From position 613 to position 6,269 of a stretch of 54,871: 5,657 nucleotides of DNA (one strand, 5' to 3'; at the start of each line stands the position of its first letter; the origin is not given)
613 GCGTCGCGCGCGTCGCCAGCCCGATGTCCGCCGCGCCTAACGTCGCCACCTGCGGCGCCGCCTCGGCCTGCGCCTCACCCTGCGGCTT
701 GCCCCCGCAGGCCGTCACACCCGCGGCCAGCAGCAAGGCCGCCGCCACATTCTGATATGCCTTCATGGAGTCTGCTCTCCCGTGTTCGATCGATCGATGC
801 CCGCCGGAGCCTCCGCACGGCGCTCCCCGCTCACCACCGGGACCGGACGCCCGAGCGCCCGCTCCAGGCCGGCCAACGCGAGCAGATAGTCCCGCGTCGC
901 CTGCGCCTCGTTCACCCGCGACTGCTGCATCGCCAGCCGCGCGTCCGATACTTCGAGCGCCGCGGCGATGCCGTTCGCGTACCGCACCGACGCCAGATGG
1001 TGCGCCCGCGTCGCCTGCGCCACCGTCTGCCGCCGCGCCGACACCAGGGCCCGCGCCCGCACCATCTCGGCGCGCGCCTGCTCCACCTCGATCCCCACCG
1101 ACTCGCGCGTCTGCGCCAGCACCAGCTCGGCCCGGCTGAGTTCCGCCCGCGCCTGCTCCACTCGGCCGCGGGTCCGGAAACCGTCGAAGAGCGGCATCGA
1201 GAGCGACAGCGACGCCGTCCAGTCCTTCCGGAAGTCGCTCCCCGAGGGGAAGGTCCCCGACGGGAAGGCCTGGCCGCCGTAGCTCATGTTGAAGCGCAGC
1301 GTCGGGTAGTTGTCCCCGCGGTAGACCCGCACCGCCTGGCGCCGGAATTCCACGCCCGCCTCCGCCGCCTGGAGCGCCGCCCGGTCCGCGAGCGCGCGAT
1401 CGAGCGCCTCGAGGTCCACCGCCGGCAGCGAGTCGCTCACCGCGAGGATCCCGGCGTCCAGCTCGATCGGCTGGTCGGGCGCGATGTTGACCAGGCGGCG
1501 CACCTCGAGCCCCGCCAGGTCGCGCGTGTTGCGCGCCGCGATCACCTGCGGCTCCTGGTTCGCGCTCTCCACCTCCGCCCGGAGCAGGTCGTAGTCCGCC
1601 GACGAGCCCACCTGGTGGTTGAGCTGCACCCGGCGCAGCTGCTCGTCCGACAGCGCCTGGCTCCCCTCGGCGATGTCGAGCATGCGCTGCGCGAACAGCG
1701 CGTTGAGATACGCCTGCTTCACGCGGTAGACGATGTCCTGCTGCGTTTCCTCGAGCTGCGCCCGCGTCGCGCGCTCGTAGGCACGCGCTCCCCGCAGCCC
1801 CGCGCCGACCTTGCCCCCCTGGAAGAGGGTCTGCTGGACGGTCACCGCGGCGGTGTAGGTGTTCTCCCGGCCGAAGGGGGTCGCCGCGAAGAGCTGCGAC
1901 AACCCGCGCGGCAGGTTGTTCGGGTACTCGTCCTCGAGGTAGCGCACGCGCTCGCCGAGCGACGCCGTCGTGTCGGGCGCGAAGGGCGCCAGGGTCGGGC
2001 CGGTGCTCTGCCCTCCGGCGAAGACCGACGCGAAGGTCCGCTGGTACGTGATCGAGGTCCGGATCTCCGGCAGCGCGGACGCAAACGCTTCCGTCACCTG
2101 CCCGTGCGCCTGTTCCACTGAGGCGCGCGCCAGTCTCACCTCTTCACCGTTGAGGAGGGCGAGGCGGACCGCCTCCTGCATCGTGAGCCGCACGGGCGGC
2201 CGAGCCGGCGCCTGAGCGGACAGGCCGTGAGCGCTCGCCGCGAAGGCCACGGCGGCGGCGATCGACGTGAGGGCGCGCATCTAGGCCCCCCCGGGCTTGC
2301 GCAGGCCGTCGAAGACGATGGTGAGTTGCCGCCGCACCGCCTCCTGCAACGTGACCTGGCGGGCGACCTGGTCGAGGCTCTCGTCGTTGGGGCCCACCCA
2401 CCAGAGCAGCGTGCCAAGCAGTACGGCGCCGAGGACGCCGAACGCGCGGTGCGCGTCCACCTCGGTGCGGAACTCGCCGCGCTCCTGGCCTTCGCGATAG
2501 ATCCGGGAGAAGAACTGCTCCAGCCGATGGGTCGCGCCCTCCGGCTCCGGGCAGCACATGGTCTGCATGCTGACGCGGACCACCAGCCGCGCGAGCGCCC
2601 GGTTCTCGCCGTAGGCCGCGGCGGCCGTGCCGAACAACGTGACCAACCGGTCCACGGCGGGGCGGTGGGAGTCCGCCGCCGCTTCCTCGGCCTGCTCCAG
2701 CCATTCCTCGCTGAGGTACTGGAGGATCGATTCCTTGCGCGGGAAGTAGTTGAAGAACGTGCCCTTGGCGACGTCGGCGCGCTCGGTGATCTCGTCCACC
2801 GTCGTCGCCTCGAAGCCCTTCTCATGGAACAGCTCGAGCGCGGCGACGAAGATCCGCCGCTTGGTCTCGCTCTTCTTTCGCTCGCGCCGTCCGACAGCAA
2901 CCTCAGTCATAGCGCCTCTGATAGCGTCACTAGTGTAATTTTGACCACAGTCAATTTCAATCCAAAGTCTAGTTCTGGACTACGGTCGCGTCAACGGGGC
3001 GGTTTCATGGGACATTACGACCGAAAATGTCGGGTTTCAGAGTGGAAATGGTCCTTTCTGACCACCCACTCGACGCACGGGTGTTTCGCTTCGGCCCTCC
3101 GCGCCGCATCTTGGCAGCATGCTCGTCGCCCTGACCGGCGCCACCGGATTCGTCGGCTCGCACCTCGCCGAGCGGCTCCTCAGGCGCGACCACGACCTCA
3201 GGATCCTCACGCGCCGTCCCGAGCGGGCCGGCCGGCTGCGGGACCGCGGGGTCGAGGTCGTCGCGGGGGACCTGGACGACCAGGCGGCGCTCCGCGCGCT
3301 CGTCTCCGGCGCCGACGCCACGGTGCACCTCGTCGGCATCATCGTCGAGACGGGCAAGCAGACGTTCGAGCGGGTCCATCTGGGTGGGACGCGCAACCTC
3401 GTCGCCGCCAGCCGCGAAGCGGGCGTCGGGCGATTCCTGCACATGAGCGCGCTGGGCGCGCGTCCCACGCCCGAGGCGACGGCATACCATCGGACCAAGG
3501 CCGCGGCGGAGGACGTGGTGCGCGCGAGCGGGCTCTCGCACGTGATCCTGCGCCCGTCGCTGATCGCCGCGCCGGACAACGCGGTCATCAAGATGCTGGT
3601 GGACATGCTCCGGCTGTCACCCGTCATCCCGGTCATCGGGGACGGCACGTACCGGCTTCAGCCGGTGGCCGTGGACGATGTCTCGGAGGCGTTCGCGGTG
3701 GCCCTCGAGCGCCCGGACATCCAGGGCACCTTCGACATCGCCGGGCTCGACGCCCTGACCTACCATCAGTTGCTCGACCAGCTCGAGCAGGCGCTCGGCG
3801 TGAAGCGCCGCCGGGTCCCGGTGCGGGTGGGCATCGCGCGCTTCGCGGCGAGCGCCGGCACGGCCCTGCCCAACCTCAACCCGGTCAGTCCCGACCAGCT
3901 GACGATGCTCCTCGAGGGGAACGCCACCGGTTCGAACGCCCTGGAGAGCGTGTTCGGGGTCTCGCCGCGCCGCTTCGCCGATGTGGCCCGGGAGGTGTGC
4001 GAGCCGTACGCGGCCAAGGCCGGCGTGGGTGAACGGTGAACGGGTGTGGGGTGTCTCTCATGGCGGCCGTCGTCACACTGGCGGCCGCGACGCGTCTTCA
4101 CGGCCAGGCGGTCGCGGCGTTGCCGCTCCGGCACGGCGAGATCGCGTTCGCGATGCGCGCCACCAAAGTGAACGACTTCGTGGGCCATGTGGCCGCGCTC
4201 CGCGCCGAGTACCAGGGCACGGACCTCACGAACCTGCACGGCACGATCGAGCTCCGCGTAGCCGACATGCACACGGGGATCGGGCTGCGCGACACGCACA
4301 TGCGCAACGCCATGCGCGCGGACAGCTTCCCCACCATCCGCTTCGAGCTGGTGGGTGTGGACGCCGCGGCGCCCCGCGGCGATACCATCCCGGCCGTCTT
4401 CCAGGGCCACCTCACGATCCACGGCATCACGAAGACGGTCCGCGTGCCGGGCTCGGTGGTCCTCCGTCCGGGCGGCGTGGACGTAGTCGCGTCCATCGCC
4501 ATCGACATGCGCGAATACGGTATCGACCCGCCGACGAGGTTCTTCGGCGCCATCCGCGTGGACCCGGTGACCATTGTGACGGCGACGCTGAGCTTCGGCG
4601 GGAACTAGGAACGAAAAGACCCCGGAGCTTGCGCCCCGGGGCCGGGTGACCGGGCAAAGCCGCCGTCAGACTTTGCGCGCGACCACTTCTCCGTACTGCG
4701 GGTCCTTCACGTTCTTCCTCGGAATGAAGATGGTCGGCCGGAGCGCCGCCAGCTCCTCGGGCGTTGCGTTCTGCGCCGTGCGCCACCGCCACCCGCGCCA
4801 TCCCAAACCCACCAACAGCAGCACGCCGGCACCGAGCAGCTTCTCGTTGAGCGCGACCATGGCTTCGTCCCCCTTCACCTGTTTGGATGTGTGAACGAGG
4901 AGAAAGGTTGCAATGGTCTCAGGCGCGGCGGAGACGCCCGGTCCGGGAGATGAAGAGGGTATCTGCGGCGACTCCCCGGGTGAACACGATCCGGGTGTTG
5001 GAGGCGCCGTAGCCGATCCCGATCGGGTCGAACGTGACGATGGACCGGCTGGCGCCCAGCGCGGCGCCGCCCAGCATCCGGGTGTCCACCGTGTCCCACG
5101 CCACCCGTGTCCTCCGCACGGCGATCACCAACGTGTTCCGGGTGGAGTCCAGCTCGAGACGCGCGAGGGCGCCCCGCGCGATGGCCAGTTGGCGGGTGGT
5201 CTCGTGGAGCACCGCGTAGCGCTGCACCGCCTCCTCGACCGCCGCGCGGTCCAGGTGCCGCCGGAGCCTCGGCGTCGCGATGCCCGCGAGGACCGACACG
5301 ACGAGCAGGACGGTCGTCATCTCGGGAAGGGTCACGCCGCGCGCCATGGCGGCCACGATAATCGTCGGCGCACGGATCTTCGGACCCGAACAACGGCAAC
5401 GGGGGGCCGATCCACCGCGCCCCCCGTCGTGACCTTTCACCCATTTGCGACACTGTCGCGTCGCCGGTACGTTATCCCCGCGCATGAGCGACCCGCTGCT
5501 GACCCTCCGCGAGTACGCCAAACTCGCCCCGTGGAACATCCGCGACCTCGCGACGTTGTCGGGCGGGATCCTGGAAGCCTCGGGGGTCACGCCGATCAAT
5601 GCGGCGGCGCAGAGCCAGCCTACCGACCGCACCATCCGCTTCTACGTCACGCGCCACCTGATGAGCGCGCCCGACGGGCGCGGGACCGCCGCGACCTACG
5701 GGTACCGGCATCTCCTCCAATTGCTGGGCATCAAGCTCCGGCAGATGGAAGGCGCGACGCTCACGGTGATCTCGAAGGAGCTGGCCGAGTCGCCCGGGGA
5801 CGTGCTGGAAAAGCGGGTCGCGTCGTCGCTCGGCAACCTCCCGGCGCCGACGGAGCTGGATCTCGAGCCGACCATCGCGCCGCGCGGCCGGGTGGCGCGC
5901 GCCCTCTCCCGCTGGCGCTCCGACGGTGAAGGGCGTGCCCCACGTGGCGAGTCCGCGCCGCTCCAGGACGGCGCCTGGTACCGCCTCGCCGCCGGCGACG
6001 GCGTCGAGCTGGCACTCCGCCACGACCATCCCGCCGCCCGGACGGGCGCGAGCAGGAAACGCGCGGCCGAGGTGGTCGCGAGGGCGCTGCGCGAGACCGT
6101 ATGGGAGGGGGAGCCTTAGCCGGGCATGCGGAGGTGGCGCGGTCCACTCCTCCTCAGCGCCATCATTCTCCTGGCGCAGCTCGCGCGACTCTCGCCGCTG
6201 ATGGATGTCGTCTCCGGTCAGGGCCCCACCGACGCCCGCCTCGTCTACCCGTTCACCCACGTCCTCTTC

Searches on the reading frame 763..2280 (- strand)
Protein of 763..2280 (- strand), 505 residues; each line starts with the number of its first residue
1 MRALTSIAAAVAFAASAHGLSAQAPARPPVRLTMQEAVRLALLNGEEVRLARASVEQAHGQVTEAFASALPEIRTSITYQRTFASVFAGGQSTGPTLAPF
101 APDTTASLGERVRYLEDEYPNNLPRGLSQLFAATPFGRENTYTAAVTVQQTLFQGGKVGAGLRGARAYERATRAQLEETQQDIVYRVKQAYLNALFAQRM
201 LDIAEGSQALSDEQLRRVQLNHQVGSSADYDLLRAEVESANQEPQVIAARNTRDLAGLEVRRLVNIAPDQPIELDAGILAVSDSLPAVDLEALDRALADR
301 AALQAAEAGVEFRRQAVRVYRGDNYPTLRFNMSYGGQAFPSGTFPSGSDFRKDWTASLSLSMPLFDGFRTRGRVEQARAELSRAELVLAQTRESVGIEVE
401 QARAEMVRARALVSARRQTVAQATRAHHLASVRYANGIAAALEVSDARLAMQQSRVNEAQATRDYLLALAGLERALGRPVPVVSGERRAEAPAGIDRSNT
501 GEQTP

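Call 55: search_protein_families(library=pfam, proteins=[window:763-2280:-], max_evalue=0.0001)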
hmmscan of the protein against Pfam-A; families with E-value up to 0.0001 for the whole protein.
window:763-2280:- (505 aa): 1 family
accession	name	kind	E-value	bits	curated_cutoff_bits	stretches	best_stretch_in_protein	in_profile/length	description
PF02321.23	OEP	-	6.1e-57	192.9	22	2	291-477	3-187/187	Outer membrane efflux protein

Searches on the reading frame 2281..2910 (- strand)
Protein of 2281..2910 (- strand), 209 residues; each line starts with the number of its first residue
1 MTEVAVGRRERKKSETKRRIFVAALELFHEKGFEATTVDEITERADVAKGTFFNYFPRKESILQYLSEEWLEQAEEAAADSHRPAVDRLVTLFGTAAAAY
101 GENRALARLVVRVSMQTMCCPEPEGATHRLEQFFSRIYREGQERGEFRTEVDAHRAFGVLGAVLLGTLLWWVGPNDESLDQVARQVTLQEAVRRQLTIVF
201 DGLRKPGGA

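Call 55: search_protein_families(library=pfam, proteins=[window:2281-2910:-], max_evalue=0.0001)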
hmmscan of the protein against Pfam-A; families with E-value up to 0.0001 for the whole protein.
window:2281-2910:- (209 aa): 1 family
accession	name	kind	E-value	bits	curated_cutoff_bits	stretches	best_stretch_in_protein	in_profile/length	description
PF00440.29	TetR_N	-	3.1e-16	59.3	24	1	20-65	1-46/47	Bacterial regulatory proteins, tetR family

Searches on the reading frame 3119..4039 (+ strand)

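Call 55: search_protein_families(library=pfam, proteins=[window:3119-4039:+], max_evalue=0.0001)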
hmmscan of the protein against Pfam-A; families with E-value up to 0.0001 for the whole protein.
window:3119-4039:+ (306 aa): 9 families
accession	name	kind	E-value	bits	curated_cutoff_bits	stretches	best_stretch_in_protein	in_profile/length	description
PF01370.27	Epimerase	-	1.6e-29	103.5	20.9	1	4-201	2-230/240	NAD dependent epimerase/dehydratase family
PF13460.12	NAD_binding_10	-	4.1e-28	98.9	27.2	1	7-151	1-148/184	NAD(P)H-binding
PF05368.20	NmrA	-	5e-19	69.5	27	1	3-140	5-140/298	NmrA-like family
PF01073.25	3Beta_HSD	-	9.5e-18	64.6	22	1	5-113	2-118/280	3-beta hydroxysteroid dehydrogenase/isomerase family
PF07993.18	NAD_binding_4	-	1.5e-11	44.4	20.1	1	5-74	1-77/258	Male sterility protein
PF04321.23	RmlD_sub_bind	-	1.8e-09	37.5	27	1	121-232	123-237/287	RmlD substrate binding domain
PF16363.11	GDP_Man_Dehyd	-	9.6e-09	35.6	27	1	6-110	3-128/332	GDP-mannose 4,6 dehydratase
PF02254.24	TrkA_N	-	1.4e-06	29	23.8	1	10-67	7-65/116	TrkA-N domain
PF03435.24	Sacchrp_dh_NADP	-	5.6e-05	23.9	25.1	0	5-75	3-79/129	Saccharopine dehydrogenase NADP binding domain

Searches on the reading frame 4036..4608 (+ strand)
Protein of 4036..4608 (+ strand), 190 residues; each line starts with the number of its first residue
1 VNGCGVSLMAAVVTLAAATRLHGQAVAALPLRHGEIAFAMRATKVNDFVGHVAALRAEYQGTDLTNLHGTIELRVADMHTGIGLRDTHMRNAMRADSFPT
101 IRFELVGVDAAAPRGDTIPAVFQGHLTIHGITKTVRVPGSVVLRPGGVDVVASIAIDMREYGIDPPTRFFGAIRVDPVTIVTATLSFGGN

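Call 55: search_protein_families(library=pfam, proteins=[window:4036-4608:+], max_evalue=0.0001)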
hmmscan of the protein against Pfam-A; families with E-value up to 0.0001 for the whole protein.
window:4036-4608:+ (190 aa): 1 family
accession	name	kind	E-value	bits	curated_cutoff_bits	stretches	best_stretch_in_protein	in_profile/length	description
PF04264.18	YceI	-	3.7e-17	63.5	23.7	1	32-165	6-132/150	YceI-like domain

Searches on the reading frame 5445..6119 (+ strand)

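Call 55: search_protein_families(library=pfam, proteins=[window:5445-6119:+], max_evalue=0.0001)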
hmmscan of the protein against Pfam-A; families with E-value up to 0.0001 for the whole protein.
window:5445-6119:+ (224 aa): 1 family
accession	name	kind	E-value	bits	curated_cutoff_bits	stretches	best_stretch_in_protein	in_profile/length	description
PF13411.12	MerR_1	-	4.5e-06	27.1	21.6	1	53-114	6-67/69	MerR HTH family regulatory protein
